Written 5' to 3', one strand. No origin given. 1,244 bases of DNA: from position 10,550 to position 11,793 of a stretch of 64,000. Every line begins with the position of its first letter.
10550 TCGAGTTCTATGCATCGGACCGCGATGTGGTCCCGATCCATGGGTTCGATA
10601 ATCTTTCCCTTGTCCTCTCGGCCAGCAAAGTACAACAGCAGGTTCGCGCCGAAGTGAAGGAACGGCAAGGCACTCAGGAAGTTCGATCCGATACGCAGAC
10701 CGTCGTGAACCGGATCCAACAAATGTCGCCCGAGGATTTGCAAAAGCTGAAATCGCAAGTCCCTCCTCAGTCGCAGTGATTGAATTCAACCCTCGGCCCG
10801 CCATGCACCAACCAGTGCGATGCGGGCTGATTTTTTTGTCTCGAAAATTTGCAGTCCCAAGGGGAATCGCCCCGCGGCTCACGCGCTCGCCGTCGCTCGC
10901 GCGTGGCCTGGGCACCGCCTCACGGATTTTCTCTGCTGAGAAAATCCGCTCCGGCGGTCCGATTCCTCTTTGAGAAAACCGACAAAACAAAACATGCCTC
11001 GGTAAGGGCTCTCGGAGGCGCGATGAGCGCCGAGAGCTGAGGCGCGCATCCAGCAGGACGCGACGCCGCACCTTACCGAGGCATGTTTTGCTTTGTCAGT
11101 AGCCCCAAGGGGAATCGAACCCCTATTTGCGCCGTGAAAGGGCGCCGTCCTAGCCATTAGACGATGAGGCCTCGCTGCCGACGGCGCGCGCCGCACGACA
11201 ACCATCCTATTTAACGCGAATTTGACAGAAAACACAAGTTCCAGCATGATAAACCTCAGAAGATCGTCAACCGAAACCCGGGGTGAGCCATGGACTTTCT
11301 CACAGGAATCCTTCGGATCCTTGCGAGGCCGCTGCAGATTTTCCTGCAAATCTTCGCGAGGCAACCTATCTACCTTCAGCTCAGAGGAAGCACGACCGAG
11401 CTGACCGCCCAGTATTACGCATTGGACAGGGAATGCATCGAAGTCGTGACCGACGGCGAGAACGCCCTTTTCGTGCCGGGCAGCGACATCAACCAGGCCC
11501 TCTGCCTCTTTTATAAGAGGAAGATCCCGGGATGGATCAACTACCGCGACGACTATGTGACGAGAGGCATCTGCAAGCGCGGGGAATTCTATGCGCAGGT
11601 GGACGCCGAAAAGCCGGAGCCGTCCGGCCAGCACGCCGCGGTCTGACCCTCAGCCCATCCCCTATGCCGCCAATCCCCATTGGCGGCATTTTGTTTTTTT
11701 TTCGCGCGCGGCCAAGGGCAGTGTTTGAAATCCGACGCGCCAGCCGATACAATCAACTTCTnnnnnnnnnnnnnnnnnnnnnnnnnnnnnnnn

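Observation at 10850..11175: Partial duplication of the tRNA-Glu 3' end plus a long inverted-repeat hairpin: possible integration/excision scar or MITE at tRNA-Glu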

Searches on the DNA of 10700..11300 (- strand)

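Call 8: search_rna_families(source=window, start=10700, end=11300, threshold=evalue, max_evalue=10, show_alignments=3)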
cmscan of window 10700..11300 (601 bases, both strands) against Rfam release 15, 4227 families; matches with E-value up to 10: 7.
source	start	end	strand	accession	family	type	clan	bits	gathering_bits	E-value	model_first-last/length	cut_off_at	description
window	11100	11171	-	RF00005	tRNA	Gene; tRNA;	CL00001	61.1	29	8.2e-13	1-71/71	no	tRNA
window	10971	11107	-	RF04104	MIR918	Gene; miRNA;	-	36.3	268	0.0001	1-265/265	no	MIR918 microRNA precursor family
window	11100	11145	+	RF04354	Plastid-ycf2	Cis-reg;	-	17.1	65.7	1.1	1-75/75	no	Plastid-ycf2 5UTR RNA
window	11082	11128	-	RF03078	chrB-a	Cis-reg;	-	16.9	43.9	2.2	1-80/80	no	chrB-a RNA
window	11101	11171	-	RF01684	mascRNA-menRNA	Gene;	-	16.2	42.5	2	1-56/56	no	MALAT1-associated small cytoplasmic RNA/MEN beta RNA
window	10700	10719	-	RF03158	L31-Actinobacteria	Cis-reg; leader;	CL00118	15.4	35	5.5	1-20/48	3'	L31-Actinobacteria ribosomal protein leader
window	11109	11219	-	RF02250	Six3os1_5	Gene; lncRNA;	-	14.7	50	0.11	1-272/272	no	Six3os1 conserved region 5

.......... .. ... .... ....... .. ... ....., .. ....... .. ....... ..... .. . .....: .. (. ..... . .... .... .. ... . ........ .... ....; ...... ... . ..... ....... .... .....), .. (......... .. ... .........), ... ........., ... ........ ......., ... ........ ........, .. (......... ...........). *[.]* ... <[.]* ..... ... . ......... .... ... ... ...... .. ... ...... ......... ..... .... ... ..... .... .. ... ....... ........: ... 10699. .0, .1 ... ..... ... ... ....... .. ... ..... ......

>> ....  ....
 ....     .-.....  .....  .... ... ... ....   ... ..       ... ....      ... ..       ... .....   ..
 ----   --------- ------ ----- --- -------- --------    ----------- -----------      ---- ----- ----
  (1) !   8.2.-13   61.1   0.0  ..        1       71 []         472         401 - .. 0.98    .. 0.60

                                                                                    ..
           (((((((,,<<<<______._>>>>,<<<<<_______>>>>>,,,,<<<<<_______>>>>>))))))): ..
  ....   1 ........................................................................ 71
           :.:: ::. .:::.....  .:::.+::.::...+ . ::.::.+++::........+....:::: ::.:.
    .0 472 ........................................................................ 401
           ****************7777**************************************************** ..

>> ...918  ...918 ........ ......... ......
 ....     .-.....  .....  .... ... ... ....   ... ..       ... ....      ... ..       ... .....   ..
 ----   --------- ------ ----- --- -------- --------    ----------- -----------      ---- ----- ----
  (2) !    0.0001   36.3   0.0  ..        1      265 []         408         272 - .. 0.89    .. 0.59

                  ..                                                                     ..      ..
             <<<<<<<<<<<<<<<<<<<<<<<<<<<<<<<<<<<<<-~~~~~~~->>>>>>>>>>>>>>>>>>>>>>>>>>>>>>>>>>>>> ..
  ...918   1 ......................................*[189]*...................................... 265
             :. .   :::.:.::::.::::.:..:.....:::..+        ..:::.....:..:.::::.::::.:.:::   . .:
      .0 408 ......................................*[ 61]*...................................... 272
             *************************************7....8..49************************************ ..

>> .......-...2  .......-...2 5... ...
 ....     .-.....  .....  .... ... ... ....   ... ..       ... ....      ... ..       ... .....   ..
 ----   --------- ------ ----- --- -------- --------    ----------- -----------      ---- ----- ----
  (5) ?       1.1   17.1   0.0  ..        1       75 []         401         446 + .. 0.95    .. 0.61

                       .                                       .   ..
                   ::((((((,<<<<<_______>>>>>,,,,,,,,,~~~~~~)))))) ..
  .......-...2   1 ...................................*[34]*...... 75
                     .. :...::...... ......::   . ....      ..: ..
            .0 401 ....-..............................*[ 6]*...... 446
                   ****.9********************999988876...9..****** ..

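Call 47: search_with_rna_model(model_id=R1, source=window, start=10700, end=11300, filters=off, max_evalue=10, show_alignments=2)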
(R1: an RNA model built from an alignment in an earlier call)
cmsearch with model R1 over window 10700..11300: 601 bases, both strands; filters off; matches with E-value up to 10: 13.
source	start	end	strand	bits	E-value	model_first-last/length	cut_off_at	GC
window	10851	10974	-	15.6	0.00025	1-156/156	no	0.67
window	10916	10959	+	6.7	0.059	1-156/156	no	0.59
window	11018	11058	+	4.1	0.29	1-156/156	no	0.71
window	11099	11130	-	2.4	0.78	1-156/156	no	0.56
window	11132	11193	-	1.5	1.4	1-156/156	no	0.71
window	10737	10795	-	1.1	1.7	1-156/156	no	0.47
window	10726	10774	+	0.7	2.2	1-156/156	no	0.55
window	11002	11059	-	0.2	3.1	1-156/156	no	0.69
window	11175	11204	+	-0.1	3.8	1-156/156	no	0.77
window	11102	11134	+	-0.1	3.8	1-156/156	no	0.64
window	10882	10889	+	-0.8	5.8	40-47/156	no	0.88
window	10855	10865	+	-1.4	8.2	89-99/156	no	0.64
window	10791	10836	+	-1.7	9.7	1-156/156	no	0.61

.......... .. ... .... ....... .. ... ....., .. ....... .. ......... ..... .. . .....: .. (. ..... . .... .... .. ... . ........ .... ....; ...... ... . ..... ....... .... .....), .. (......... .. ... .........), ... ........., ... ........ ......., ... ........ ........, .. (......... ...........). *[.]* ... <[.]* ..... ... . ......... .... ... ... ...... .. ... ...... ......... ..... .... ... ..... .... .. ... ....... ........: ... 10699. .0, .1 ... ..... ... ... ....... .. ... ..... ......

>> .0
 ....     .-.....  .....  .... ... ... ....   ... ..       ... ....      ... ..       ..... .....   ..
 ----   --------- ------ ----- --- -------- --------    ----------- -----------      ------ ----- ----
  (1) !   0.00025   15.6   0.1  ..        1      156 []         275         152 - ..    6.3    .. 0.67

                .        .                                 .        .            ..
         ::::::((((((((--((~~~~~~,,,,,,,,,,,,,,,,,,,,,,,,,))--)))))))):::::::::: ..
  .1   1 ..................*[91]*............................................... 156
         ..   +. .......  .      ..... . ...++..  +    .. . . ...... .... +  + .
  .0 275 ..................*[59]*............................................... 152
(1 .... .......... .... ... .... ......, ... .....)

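Call 104: build_rna_model(alignment_id=A4)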
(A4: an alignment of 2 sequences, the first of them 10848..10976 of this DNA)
Model R2 built from alignment A4 (2 sequences, 141 columns); structure: RNAalifold consensus.
model positions 141; base pairs 36; branch points 1; effective number of sequences 1.05; information 0.589 bits per position. Calibrated on 0.2 Mb of random sequence (short: E-values are rough).
structure used (alignment columns):
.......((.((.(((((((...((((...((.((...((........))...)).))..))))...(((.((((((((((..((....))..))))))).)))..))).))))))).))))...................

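Call 105: search_with_rna_model(model_id=R2, sources=[window, L015, L016, L017, L033, L034, L035, L036, L037, L038, L039, L040, L041, L043, L044, L045, L046, L047, L048, L050, L051, L053, L055, L056, L057, L058], max_evalue=1, show_alignments=4)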
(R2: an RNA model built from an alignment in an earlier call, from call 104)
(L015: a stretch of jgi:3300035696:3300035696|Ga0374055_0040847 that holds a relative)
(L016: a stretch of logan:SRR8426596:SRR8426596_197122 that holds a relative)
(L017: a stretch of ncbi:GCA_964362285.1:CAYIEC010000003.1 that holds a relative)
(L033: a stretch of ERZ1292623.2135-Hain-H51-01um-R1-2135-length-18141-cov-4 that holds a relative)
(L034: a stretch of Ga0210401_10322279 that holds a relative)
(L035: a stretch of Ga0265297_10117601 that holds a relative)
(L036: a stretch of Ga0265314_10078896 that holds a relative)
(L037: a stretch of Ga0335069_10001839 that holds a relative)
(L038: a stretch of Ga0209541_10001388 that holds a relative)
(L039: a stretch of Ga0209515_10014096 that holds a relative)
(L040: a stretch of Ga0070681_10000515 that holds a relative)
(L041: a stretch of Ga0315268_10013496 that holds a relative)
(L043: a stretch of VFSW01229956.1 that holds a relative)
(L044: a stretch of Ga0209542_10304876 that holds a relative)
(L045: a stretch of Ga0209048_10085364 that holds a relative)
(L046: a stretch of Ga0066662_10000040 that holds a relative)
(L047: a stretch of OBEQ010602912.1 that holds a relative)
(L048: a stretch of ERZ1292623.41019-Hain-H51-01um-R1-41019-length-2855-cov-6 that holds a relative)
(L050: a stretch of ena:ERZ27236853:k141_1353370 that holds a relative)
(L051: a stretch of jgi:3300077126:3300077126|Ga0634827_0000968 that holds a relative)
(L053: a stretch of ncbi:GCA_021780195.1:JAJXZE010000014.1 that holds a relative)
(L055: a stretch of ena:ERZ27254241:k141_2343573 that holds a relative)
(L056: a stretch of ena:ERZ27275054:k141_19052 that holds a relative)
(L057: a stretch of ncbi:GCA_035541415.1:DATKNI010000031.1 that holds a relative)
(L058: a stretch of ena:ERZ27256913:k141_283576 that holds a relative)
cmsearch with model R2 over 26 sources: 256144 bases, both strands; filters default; matches with E-value up to 1: 7.
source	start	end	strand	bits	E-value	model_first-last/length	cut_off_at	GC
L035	1010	1150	-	161.3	1.5e-49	1-141/141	no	0.59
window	10848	10976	-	145.2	2.2e-44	1-141/141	no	0.64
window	30163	30271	-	14.4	0.044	1-141/141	no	0.63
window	47240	47265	+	13.6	0.082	75-100/141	no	0.81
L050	5620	5690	-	13.5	0.09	1-141/141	no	0.56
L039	1514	1654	+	12.8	0.15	1-141/141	no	0.57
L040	9601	9739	+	10.8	0.68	1-141/141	no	0.59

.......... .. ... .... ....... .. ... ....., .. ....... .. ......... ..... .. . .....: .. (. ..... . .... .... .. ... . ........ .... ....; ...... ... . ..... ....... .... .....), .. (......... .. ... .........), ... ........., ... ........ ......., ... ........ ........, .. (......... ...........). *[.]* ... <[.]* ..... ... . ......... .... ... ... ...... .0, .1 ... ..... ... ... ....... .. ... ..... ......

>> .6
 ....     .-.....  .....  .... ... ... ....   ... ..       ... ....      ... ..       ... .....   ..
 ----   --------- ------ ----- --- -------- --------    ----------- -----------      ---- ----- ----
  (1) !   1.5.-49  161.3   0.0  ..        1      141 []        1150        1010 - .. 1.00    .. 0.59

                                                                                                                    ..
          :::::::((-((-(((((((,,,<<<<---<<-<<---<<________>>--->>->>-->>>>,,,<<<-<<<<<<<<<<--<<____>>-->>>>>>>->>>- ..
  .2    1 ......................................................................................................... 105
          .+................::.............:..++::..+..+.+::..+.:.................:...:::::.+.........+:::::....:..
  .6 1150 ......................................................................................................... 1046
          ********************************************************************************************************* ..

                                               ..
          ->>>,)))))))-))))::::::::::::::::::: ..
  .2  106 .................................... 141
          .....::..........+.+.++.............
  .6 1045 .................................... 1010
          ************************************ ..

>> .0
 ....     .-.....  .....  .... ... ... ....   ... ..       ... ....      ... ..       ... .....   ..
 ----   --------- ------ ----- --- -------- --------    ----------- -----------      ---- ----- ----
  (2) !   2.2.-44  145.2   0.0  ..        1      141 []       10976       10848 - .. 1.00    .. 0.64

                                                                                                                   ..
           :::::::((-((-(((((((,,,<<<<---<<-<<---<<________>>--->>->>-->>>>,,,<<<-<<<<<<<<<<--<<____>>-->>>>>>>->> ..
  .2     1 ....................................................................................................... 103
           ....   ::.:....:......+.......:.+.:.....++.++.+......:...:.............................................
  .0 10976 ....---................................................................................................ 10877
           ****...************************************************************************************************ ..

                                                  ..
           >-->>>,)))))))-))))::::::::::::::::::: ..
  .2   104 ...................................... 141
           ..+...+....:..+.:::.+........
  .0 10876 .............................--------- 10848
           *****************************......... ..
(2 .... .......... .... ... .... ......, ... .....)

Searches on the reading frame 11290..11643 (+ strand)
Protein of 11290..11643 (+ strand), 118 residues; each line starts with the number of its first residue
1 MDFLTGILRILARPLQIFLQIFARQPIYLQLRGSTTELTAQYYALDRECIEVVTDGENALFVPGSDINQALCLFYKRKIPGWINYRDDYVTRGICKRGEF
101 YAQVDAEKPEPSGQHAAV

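Call 22: find_homologous_proteins(query=window:11290-11643:+)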
Query window:11290-11643:+ (118 aa): 1 proteins with E <= 0.001 among 2 candidates.
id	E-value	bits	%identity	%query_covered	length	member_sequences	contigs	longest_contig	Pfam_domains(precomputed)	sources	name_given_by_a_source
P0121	1.4e-43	166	99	63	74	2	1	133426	-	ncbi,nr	ncbi:MAG TPA: hypothetical protein VMT99_00600 [Candidatus Paceibacterota bacterium]|nr:hypothetical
